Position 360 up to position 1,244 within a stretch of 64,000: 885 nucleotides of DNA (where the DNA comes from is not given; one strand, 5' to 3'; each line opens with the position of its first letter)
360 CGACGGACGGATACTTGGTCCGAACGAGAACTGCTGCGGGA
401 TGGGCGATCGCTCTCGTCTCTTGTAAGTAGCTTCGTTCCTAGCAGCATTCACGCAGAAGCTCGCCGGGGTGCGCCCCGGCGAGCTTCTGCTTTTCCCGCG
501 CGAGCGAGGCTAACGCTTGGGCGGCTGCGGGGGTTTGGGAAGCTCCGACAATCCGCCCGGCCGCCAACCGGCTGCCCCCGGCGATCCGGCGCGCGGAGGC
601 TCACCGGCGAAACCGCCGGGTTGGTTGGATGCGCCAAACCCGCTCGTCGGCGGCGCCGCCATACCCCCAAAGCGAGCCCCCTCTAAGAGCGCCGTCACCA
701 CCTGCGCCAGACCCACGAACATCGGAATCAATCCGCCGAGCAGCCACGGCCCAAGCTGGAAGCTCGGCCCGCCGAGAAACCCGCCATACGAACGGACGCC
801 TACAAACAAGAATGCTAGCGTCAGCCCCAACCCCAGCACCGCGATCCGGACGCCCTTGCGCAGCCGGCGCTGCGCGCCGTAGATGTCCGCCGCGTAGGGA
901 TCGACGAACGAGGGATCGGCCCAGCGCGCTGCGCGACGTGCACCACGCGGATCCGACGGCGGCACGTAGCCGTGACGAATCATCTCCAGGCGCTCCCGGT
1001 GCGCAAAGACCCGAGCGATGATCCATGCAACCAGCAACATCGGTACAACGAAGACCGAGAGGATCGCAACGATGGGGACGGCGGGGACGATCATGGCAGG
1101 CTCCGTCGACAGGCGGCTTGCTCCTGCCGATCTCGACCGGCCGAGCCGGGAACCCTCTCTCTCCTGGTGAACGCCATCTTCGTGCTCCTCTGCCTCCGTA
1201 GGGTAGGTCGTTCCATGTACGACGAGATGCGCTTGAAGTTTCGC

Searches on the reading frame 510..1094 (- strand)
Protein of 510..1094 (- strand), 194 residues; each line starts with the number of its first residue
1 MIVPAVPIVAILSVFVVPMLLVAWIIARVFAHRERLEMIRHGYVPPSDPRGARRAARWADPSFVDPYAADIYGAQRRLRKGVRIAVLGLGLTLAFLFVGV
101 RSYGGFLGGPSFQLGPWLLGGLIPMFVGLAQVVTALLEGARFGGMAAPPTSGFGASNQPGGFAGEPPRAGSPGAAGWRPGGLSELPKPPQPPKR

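Call 39: find_encoding_contigs(protein=window:510-1094:-, flank=10000, max_places=1)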
Protein window:510-1094:- (194 aa): 10 contigs read that carry it; 1 place shown.
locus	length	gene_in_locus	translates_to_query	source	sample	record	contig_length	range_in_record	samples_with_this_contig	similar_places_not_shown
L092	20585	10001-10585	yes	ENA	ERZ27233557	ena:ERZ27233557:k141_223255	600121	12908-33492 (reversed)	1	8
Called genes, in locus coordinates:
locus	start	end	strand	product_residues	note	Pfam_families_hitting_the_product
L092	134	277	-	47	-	PF13701:DDE_Tnp_1_4 (weak)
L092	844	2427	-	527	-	PF03255:ACCA, PF01039:Carboxyl_trans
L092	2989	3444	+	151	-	PF03551:PadR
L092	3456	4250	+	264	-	PF12706:Lactamase_B_2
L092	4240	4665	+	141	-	PF00583:Acetyltransf_1, PF13673:Acetyltransf_10, PF13508:Acetyltransf_7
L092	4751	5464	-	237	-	-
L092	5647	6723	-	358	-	-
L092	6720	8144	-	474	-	PF00672:HAMP, PF00512:HisKA, PF02518:HATPase_c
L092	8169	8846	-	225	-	PF00072:Response_reg, PF00486:Trans_reg_C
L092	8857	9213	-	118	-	-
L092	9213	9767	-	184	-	PF04542:Sigma70_r2, PF08281:Sigma70_r4_2, PF04545:Sigma70_r4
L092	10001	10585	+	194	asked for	PF19762:DUF6249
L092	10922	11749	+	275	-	PF00175:NAD_binding_1 (faint), PF10418:DHODB_Fe-S_bind (faint)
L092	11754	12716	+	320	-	PF01180:DHO_dh, PF01207:Dus (weak), PF04481:DUF561 (faint)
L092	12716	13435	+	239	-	PF00215:OMPdecase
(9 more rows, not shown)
